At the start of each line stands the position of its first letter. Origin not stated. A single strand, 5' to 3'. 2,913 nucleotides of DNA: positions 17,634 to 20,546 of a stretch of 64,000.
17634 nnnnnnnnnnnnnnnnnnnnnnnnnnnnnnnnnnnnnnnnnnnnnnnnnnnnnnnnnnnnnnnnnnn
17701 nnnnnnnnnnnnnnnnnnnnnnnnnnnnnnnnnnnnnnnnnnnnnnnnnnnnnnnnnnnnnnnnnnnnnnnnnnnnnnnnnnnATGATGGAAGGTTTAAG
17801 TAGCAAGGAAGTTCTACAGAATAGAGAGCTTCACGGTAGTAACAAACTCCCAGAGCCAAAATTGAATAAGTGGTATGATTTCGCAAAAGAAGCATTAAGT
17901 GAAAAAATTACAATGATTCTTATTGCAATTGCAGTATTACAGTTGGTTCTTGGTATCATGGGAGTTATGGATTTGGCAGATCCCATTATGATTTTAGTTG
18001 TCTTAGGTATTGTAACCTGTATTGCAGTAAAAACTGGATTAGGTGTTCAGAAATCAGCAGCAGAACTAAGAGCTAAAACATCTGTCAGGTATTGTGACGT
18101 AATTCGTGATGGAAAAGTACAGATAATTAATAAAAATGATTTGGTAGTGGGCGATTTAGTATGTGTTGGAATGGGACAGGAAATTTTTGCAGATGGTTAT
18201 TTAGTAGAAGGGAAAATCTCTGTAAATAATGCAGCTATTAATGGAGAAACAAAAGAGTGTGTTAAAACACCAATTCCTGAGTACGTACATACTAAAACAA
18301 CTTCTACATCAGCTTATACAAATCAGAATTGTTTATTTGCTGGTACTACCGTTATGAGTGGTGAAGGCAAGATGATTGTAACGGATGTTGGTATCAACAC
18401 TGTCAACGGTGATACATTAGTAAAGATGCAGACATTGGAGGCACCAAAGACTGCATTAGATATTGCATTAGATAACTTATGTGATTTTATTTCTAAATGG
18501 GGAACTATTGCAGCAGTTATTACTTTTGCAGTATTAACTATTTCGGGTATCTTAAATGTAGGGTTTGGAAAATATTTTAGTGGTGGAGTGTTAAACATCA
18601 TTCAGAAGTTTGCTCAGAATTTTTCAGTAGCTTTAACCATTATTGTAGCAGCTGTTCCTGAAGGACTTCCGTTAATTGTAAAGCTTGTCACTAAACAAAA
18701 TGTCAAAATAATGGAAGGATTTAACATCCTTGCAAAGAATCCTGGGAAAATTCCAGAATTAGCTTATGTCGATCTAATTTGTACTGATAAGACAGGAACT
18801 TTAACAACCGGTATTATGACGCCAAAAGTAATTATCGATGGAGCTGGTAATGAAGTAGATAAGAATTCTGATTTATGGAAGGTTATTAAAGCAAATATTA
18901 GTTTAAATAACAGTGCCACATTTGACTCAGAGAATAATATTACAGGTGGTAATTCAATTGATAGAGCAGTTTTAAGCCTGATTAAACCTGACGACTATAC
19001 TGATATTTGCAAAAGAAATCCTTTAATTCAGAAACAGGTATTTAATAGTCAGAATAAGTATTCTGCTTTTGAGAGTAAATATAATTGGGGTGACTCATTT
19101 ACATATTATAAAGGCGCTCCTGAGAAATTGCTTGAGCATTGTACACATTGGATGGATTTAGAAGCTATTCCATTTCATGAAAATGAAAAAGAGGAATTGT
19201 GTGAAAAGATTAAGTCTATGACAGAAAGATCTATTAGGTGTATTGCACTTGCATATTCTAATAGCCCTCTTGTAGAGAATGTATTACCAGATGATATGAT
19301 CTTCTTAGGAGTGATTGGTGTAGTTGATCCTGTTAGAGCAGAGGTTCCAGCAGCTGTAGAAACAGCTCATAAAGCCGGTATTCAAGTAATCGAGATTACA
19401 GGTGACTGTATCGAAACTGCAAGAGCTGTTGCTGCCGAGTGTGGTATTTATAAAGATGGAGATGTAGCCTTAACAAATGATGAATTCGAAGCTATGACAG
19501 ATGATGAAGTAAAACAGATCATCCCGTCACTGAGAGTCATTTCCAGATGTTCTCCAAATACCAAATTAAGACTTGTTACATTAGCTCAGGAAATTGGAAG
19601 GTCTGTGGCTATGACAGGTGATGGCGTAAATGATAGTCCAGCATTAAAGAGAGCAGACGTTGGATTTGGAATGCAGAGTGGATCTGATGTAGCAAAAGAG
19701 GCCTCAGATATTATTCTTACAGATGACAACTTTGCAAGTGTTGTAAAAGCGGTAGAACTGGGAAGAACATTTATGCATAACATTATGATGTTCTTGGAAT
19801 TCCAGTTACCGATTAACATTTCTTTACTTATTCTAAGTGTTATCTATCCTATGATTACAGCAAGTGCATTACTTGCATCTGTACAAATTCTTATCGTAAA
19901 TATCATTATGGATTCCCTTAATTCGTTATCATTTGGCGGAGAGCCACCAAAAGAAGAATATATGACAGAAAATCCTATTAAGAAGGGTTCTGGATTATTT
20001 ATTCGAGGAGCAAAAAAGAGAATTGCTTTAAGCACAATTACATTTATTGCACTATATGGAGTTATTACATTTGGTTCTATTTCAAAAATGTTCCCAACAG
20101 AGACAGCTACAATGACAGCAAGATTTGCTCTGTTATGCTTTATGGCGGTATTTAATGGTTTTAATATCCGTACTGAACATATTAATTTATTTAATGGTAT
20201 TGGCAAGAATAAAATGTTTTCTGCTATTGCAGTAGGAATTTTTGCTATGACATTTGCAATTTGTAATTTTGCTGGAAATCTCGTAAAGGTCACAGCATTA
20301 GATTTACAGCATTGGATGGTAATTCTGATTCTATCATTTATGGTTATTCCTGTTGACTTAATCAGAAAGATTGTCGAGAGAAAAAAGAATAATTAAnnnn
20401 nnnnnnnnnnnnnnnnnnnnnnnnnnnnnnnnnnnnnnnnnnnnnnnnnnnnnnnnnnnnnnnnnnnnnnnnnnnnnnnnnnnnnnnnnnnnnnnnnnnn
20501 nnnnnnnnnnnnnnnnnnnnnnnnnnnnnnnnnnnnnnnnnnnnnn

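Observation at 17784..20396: Phage-encoded full-length P-type cation pump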

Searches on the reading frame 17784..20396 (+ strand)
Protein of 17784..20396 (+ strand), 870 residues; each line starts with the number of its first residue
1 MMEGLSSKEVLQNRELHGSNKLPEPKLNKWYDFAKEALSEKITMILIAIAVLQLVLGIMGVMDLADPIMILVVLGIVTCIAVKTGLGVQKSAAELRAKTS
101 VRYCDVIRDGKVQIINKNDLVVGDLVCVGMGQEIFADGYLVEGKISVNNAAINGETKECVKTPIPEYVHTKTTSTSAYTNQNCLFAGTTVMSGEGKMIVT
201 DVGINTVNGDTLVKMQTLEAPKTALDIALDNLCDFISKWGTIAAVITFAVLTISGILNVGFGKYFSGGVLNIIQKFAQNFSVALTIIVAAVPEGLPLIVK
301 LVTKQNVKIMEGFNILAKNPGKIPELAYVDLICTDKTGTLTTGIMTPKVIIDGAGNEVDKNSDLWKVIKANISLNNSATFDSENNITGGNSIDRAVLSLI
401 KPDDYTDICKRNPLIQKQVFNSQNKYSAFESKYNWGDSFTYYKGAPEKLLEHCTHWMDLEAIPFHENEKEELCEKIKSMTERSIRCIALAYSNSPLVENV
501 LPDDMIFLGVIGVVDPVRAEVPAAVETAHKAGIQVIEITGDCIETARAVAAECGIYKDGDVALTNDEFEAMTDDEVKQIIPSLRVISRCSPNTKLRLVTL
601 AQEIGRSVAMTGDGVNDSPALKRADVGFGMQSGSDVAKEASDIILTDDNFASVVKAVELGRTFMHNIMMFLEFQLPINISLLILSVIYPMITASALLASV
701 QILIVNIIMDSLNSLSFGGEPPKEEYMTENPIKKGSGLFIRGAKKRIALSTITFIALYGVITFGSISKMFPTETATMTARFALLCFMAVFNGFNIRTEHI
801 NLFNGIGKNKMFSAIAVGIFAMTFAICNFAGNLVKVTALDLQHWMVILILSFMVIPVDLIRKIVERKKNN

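Call 3: search_protein_families(library=pfam, proteins=[window:17784-20396:+], max_evalue=0.01)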
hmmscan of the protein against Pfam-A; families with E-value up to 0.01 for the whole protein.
window:17784-20396:+ (870 aa): 6 families
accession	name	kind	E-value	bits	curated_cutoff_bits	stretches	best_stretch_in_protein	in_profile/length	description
PF00689.26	Cation_ATPase_C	-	1.1e-29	103.9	27.3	1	696-863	3-174/175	Cation transporting ATPase, C-terminus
PF00122.25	E1-E2_ATPase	-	5.5e-29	101.4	28.1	1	102-303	5-171/181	E1-E2 ATPase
PF00702.32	Hydrolase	-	1.9e-13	51.7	26.4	1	329-625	1-191/191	haloacid dehalogenase-like hydrolase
PF00690.31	Cation_ATPase_N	-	4.9e-08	32.9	20.4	1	3-52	19-68/69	Cation transporter/ATPase, N-terminus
PF13246.12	Cation_ATPase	-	3e-07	30.8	21.7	1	374-456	2-91/91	Cation transport ATPase (P-type)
PF08282.18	Hydrolase_3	-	8.1e-05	22.9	20.9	1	608-656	206-254/255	haloacid dehalogenase-like hydrolase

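Call 6: search_protein_families(library=phrogs, proteins=[window:17784-20396:+], max_evalue=0.00001)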
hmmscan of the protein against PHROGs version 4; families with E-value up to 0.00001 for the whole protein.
window:17784-20396:+ (870 aa): 1 family
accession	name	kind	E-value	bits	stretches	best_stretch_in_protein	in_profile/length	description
phrog_12316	-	other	4.8e-123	413.1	1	3-868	34-846/850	ATPase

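Call 7: search_dna_similar(query=window:17784-20396:+, collection=phages, mode=protein, max_rows=40)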
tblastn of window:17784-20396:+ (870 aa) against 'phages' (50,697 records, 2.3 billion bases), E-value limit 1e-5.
Records with a match: 125; places in all: 132; records where one place covers at least 80% of the query: 15.
Best place of each record, by identity: <60% 125.
By first word of the organism name: Listeria 57; Enterococcus 21; Bacteriophage 15; Salmonella 8; Acinetobacter 8; Streptococcus 5; Escherichia 5; Staphylococcus 4; Pseudomonas 2.
By host as written in the record: Listeria monocytogenes 57; - 30; Enterococcus faecalis 14; Escherichia coli O157:H7 ATCC 43895 5; Homo sapiens 4; Salmonella enterica subsp. enterica serovar Kentucky 4; Staphylococcus aureus 4; Pseudomonas aeruginosa 2; and 4 more.
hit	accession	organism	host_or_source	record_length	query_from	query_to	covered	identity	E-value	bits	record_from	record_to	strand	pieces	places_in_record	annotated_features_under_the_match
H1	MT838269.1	Bacteriophage sp.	human fecal samples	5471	4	848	97%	30.0%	1e-89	317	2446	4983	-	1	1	record has no annotation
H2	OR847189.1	Listeria phage LM 4-11-1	Listeria monocytogenes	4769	4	858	98%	29.5%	2e-92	325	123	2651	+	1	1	record has no annotation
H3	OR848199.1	Listeria phage LM 4-14-1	Listeria monocytogenes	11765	4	858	98%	29.5%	4e-92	325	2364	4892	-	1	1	record has no annotation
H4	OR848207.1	Listeria phage LM 4-14-1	Listeria monocytogenes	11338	4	865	99%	28.1%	1e-76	279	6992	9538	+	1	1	record has no annotation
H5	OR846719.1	Listeria phage LM 4-11-1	Listeria monocytogenes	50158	4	865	99%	28.1%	1e-76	279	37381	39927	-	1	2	record has no annotation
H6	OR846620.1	Enterococcus phage Efs 1-1-1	Enterococcus faecalis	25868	106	858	87%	31.2%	3e-91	323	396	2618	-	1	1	record has no annotation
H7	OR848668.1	Listeria phage LM 4-14-1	Listeria monocytogenes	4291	89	868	90%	29.0%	2e-78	283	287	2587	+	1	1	record has no annotation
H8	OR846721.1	Listeria phage LM 4-11-1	Listeria monocytogenes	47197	89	868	90%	29.0%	7e-78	283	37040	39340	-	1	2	record has no annotation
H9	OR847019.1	Listeria phage LM 4-11-1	Listeria monocytogenes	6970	3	739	85%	30.6%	6e-79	285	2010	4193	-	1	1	record has no annotation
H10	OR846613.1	Enterococcus phage Efs 1-1-1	Enterococcus faecalis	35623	4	747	86%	29.6%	4e-58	223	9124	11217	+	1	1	record has no annotation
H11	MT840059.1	Bacteriophage sp.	human fecal samples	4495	206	839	73%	34.1%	6e-96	334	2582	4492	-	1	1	record has no annotation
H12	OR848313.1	Listeria phage LM 4-14-1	Listeria monocytogenes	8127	106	869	88%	27.5%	9e-61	231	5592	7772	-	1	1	record has no annotation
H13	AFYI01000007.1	Salmonella enterica subsp. enterica serovar Infantis str. ...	Homo sapiens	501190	3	867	99%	22.9%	3e-38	161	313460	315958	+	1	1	magnesium-translocating P-type ATPase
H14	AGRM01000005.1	Salmonella enterica subsp. houtenae str. ATCC BAA-1581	Homo sapiens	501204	3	867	99%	22.9%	2e-37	158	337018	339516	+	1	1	magnesium-translocating P-type ATPase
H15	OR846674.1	Enterococcus phage Efs 1-1-1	Enterococcus faecalis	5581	3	654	75%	29.9%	9e-66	246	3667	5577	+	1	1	record has no annotation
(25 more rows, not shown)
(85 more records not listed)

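Call 8: search_solved_structures(query=window:17784-20396:+, show_alignments=2)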
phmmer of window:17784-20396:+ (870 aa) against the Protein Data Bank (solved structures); distinct sequences matched with E-value up to 0.001: 137 (the best 60 are shown).
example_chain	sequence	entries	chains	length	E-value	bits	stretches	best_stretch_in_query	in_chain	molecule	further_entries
8qmp_A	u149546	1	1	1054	1.8e-102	347.1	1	8-864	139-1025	Calcium-transporting ATPase 8, plasma membrane-type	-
6zhf_A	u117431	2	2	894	2.1e-90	307.2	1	3-866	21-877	Calcium-transporting ATPase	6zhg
9euq_A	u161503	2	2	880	2.1e-90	307.1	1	3-866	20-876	Calcium-transporting ATPase lmo0841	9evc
8iww_A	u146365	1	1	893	1.1e-88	301.5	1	2-867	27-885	Calcium-transporting ATPase type 2C member 1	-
8iwp_A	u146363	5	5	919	1.2e-88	301.4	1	2-867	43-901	Calcium-transporting ATPase type 2C member 1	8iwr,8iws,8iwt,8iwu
7yag_A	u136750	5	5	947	1.3e-88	301.2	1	2-866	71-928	Calcium-transporting ATPase type 2C member 1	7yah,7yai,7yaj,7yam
6zhh_A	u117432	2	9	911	2e-88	300.6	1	3-866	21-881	Calcium-transporting ATPase | Calcium-transporting ATPase lmo0841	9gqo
9gsd_A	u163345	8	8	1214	2.3e-86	293.8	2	219-850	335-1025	Plasma membrane calcium-transporting ATPase 2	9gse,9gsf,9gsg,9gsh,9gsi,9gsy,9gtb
6a69_A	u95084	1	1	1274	9.3e-86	291.8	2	221-851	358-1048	Plasma membrane calcium-transporting ATPase 1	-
3tlm_A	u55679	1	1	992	1.1e-72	248.5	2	440-731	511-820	Sarcoplasmic/endoplasmic reticulum calcium ATPase 1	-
7bt2_A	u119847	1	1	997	1.3e-71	245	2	438-732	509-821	Sarcoplasmic/endoplasmic reticulum calcium ATPase 2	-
6jju_A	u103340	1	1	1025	1.5e-71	244.8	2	438-732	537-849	Sarcoplasmic/endoplasmic reticulum calcium ATPase 2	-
7e7s_A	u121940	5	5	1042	1.6e-71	244.7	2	438-732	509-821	Sarcoplasmic/endoplasmic reticulum calcium ATPase 2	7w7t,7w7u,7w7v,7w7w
6ln5_A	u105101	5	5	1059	1.7e-71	244.6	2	438-732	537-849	Sarcoplasmic/endoplasmic reticulum calcium ATPase 2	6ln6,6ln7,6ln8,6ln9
5ztf_A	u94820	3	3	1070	1.8e-71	244.5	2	438-732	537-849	Sarcoplasmic/endoplasmic reticulum calcium ATPase 2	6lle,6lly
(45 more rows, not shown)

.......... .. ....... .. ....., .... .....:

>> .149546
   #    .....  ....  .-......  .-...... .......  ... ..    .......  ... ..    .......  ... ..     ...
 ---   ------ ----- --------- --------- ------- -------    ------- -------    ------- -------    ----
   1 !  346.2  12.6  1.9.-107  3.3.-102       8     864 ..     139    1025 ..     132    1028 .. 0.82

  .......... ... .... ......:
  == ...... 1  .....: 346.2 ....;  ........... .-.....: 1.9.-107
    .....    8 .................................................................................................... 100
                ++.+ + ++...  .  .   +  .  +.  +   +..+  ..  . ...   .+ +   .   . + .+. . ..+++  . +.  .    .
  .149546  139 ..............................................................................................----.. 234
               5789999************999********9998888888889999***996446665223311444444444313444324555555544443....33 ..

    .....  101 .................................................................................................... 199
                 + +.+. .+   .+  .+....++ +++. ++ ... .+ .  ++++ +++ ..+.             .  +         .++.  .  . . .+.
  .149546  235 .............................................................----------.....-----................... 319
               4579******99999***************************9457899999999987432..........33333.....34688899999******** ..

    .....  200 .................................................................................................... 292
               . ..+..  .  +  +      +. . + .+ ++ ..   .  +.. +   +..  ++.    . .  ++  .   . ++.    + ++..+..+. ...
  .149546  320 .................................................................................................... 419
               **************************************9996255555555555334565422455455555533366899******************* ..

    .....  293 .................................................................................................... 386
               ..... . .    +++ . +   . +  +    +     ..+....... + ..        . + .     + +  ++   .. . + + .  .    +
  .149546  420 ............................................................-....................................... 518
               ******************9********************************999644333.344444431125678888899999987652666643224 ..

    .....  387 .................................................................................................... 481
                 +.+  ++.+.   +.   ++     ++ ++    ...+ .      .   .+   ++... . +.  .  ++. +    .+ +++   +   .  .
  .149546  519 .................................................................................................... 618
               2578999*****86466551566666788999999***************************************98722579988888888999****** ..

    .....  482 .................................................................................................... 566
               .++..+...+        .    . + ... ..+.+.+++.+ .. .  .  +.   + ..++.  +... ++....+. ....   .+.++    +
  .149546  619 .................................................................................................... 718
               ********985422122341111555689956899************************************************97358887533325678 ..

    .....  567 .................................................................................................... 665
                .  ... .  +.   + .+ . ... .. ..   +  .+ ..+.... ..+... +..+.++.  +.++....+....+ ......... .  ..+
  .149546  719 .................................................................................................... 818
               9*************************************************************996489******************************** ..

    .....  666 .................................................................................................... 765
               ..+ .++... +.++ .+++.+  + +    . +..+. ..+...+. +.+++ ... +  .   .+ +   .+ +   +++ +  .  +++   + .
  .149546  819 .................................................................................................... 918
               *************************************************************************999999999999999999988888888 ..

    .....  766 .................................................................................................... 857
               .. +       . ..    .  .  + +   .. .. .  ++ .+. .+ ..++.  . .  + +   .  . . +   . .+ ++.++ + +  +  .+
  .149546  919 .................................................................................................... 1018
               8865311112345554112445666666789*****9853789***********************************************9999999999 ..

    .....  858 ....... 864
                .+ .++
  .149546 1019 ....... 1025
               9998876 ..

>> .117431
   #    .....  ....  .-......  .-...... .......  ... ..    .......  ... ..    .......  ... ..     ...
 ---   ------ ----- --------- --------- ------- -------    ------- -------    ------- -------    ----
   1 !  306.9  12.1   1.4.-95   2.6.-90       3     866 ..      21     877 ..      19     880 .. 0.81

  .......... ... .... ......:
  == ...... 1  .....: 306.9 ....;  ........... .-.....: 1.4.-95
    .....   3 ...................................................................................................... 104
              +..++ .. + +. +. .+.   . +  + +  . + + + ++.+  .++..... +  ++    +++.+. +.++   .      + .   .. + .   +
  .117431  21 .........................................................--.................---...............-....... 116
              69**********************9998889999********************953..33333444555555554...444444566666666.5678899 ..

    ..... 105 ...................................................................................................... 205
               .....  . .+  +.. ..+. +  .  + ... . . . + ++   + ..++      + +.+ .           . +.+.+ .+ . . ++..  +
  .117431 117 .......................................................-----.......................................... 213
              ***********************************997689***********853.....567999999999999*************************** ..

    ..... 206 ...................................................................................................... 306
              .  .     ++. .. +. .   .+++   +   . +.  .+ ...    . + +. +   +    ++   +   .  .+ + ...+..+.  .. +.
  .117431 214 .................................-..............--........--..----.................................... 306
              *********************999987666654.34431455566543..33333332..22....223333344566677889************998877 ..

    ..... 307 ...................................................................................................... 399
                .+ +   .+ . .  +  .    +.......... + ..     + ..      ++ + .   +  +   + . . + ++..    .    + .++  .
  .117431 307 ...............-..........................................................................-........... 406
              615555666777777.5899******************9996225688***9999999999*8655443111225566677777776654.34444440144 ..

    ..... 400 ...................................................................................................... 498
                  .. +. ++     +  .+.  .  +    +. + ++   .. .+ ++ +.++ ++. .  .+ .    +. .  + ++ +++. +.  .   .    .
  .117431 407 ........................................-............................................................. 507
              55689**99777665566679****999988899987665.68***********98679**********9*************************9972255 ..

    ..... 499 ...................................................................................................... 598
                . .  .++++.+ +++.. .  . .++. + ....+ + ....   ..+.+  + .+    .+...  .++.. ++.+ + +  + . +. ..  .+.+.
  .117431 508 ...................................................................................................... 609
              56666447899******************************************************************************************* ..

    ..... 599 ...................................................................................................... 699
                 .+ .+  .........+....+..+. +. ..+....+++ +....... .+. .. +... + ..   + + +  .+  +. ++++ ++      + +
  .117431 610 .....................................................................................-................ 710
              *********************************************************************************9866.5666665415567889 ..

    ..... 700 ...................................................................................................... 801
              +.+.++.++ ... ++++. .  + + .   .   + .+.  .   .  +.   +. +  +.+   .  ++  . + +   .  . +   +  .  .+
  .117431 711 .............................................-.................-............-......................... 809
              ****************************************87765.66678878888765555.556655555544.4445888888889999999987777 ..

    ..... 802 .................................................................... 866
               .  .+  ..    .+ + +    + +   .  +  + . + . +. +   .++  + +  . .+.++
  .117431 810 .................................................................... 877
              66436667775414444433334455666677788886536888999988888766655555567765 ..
